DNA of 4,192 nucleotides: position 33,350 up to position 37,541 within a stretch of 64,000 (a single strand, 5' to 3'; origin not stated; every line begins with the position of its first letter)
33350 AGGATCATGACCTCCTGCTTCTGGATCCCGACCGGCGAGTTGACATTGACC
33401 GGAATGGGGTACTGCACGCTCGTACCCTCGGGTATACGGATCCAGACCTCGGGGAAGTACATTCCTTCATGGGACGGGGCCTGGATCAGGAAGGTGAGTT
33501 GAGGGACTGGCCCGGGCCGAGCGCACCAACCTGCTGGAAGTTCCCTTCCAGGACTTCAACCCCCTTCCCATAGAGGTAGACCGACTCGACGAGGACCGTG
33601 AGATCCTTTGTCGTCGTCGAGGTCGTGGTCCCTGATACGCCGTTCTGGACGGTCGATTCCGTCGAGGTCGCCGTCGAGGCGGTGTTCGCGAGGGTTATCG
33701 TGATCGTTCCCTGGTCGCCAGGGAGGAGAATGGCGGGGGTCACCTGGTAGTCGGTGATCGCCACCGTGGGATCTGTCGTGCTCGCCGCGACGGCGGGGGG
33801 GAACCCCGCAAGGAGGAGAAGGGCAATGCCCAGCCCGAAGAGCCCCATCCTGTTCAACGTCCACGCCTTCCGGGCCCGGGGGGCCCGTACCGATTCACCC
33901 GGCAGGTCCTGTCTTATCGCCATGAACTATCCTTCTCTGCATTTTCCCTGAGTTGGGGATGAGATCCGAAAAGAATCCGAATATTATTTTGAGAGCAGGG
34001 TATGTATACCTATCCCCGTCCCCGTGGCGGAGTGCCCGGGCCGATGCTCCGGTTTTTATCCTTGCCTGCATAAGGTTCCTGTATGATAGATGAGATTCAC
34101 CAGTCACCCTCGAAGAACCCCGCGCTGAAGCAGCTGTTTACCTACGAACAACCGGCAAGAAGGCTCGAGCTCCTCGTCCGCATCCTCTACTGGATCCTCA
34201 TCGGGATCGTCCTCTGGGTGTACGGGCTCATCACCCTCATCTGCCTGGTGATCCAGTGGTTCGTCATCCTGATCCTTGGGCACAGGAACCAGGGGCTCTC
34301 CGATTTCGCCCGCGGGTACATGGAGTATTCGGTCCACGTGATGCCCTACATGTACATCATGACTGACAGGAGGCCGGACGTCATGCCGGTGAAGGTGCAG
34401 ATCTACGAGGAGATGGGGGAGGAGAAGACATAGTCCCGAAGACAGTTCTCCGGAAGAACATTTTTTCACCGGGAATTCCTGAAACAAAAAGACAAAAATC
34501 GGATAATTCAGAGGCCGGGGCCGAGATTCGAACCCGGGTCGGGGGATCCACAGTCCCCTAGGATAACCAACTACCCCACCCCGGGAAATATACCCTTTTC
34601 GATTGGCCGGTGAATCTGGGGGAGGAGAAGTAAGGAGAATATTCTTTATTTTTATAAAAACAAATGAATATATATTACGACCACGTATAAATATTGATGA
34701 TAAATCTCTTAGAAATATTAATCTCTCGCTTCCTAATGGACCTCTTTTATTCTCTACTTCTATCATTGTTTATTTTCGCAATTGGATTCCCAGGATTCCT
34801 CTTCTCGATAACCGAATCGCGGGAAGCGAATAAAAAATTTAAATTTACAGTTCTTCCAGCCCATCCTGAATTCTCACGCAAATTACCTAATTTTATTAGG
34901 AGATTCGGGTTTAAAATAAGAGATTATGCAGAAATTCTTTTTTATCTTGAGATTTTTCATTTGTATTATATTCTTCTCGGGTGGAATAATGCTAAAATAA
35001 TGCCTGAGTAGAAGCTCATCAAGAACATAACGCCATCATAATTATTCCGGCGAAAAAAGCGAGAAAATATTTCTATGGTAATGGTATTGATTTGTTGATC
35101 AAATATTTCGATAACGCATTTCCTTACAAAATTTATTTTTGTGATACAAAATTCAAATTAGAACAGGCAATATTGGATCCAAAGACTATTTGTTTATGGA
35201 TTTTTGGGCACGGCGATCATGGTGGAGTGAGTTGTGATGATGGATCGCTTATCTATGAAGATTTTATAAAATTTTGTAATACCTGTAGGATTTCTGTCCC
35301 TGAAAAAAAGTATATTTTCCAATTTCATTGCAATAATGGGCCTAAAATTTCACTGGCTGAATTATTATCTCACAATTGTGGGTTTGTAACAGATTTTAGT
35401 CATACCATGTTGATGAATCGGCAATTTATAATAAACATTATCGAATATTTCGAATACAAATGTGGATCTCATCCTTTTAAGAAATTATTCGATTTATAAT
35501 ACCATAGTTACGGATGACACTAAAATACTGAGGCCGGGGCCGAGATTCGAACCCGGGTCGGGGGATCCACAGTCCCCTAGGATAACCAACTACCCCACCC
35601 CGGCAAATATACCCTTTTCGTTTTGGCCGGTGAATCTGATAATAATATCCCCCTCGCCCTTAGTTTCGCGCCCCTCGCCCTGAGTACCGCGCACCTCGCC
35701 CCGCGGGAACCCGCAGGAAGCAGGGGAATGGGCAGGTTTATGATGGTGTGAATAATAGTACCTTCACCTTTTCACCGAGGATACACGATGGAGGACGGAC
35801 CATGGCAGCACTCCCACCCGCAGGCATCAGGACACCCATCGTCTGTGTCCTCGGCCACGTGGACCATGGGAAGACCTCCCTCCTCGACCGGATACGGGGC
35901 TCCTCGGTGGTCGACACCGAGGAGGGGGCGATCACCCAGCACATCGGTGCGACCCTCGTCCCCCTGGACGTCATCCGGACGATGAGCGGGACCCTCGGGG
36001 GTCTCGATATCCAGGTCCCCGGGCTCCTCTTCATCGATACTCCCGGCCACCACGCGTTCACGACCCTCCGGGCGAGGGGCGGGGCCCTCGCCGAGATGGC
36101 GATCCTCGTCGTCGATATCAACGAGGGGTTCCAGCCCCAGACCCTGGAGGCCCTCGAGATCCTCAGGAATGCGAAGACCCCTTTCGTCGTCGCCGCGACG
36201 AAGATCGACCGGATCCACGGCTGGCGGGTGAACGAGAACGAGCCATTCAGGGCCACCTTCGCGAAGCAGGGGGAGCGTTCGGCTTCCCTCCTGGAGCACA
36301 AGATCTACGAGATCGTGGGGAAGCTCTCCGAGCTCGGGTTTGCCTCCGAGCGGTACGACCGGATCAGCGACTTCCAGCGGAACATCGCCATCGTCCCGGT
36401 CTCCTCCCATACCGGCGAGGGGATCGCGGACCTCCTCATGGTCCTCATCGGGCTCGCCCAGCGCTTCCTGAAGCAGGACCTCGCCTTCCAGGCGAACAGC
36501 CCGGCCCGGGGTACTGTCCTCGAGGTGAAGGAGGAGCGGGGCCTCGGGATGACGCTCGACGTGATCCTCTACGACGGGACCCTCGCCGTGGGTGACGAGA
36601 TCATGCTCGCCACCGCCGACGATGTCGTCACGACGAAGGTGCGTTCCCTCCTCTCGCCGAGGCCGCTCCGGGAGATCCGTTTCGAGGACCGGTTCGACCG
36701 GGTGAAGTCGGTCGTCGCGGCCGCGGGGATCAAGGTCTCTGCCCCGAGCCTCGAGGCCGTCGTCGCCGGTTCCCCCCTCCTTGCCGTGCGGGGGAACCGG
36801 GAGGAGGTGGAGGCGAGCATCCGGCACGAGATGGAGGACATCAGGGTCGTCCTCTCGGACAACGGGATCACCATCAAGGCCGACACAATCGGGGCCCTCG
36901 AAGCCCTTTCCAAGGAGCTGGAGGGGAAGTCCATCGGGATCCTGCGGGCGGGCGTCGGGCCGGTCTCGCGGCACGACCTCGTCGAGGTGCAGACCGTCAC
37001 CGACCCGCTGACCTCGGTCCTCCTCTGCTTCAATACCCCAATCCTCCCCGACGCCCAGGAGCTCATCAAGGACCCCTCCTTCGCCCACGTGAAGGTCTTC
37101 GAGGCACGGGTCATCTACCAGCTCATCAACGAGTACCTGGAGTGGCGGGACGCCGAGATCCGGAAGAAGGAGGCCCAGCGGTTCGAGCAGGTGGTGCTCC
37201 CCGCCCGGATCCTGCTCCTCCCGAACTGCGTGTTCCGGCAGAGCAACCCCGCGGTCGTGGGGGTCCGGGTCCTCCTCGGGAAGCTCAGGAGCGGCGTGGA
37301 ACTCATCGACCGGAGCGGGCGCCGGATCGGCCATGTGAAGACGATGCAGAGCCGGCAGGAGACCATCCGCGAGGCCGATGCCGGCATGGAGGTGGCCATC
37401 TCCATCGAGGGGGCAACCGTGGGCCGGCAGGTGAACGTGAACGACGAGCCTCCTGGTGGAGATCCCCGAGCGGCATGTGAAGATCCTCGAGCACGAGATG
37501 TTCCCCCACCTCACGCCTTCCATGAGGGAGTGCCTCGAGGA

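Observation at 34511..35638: Very AT-rich 0.9-kb islet inserted between two ~108-bp direct repeats that each contain a whole tRNA-His gene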

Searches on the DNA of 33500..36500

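Call 9: search_rna_families(source=window, start=33500, end=36500, threshold=evalue, max_evalue=1)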
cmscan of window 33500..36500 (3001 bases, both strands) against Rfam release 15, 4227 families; matches with E-value up to 1: 3.
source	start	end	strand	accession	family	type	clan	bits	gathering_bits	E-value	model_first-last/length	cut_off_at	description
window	35532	35604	-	RF00005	tRNA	Gene; tRNA;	CL00001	55.2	29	1.7e-10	1-71/71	no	tRNA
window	34513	34585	-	RF00005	tRNA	Gene; tRNA;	CL00001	48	29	1.6e-08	1-71/71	no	tRNA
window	34211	34271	-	RF01149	sR10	Gene; snRNA; snoRNA; CD-box;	-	17.6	45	0.25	1-54/54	no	Small nucleolar RNA sR10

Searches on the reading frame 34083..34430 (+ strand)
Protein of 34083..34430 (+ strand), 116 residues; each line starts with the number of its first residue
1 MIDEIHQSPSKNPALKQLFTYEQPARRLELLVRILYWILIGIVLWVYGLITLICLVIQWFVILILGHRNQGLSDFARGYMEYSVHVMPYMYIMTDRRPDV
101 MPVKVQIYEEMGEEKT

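Call 10: search_protein_families(library=pfam, proteins=[window:34083-34430:+], max_evalue=1)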
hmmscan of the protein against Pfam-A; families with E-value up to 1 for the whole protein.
window:34083-34430:+ (116 aa): 1 family
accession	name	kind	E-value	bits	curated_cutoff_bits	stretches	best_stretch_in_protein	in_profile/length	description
PF14333.11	DUF4389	-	2.3e-21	75.9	25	1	27-98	1-72/76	Domain of unknown function (DUF4389)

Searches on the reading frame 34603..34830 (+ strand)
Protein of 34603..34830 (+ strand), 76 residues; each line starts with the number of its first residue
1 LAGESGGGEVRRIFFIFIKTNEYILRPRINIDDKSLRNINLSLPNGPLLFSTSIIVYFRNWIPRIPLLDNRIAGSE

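Call 10: search_protein_families(library=pfam, proteins=[window:34603-34830:+], max_evalue=1)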
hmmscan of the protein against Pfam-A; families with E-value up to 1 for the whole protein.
window:34603-34830:+ (76 aa): 0 families

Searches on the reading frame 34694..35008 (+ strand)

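Call 10: search_protein_families(library=pfam, proteins=[window:34694-35008:+], max_evalue=1)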
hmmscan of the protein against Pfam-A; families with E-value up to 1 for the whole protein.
window:34694-35008:+ (105 aa): 1 family
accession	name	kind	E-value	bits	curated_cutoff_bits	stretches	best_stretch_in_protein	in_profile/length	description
PF12698.13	ABC2_membrane_3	-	0.091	12.3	31.6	1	3-73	201-233/347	ABC-2 family transporter protein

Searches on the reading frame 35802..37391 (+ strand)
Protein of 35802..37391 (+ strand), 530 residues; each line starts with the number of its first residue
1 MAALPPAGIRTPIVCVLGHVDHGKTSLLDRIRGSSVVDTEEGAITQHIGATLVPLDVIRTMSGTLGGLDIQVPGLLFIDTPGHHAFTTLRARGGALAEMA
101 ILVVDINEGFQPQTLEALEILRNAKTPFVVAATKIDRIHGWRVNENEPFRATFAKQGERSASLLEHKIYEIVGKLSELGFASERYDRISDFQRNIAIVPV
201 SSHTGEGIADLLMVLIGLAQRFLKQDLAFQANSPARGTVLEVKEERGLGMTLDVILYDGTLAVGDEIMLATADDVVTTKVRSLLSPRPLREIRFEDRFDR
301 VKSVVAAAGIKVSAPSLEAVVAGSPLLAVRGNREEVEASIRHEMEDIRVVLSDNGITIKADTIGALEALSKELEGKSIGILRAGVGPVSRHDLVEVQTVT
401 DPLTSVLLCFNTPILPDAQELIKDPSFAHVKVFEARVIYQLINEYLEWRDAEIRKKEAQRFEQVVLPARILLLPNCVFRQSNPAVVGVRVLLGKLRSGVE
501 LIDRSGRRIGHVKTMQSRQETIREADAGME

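Call 16: find_related_loci(query=window:35802-37391:+, collection=genome_contigs, flank=6000)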
Query window:35802-37391:+ (530 aa) in genome_contigs; peptide patterns used: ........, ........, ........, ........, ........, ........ (x = any residue, [..] = any of these).
107 stretches matched a pattern; 62 encode a relative of the query (tblastn E <= 1e-3); 62 distinct loci.
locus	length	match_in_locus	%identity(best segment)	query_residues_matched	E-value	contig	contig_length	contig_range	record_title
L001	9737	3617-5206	92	1-530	0e+0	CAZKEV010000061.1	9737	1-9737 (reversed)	MAG TPA_asm: uncultured Methanomicrobiales archaeon isolate binchicken_co376_199 genome assembly, contig: NODE_8356_leng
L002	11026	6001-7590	88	1-530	0e+0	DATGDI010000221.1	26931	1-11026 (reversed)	MAG TPA_asm: Methanomicrobiales archaeon isolate SMAG_U9670 k141_373461, whole genome shotgun sequence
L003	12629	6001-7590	88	1-530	0e+0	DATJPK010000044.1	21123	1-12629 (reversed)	MAG TPA_asm: Methanomicrobiales archaeon isolate SMAG_U14911 k141_3329038, whole genome shotgun sequence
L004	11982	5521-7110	87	1-530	0e+0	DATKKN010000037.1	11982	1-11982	MAG TPA_asm: Methanomicrobiales archaeon isolate SMAG_U14658 k141_2858352, whole genome shotgun sequence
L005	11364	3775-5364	87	1-530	0e+0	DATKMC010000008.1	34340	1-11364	MAG TPA_asm: Methanomicrobiales archaeon isolate SMAG_U14701 k141_4408345, whole genome shotgun sequence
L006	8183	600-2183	75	1-530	0e+0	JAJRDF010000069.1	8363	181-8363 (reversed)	MAG: Methanomicrobiales archaeon isolate OWC_0083 OWC_0083_scaffold_6421, whole genome shotgun sequence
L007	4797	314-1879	73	9-530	0e+0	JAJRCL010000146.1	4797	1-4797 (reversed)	MAG: Methanomicrobiales archaeon isolate OWC_0063 OWC_0063_k121_10615105, whole genome shotgun sequence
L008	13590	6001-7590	93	1-530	0e+0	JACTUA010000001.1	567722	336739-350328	MAG: Methanomicrobiales archaeon isolate SPRUCE.2016.29.metabat2.69 SPRUCE.2016.29_scaffold_5, whole genome shotgun sequ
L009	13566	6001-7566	70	9-530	0e+0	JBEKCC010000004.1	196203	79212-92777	MAG: Methanoregulaceae archaeon isolate SPRUCE 150 SPRUCE_150_4, whole genome shotgun sequence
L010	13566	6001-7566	69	9-530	0e+0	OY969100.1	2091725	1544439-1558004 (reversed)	MAG: uncultured Methanomicrobiales archaeon isolate MFD10007.bin.c.6 genome assembly, chromosome: 1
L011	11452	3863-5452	69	1-530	0e+0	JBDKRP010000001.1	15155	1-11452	MAG: Methanoregulaceae archaeon isolate 5_bin.90 c_000000000387, whole genome shotgun sequence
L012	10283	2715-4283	69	9-530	0e+0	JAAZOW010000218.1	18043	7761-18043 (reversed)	MAG: Methanomicrobiales archaeon isolate AS2HglBPFA_19 11066_AS2H, whole genome shotgun sequence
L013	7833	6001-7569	69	9-530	0e+0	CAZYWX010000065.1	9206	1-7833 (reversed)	MAG TPA_asm: uncultured Methanoculleus sp. isolate binchicken_co157_550 genome assembly, contig: NODE_18412_length_9206_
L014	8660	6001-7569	68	9-530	0e+0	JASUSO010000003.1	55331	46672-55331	MAG: Methanobacteriota archaeon isolate DJKA97_NP-J24_bin.13 scaffold_153, whole genome shotgun sequence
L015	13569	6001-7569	67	9-530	0e+0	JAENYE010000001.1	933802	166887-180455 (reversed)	MAG: Methanobacteriota archaeon isolate B5_bin.3 B5_bin3_NODE_1_length_933802_cov_236.141528, whole genome shotgun seque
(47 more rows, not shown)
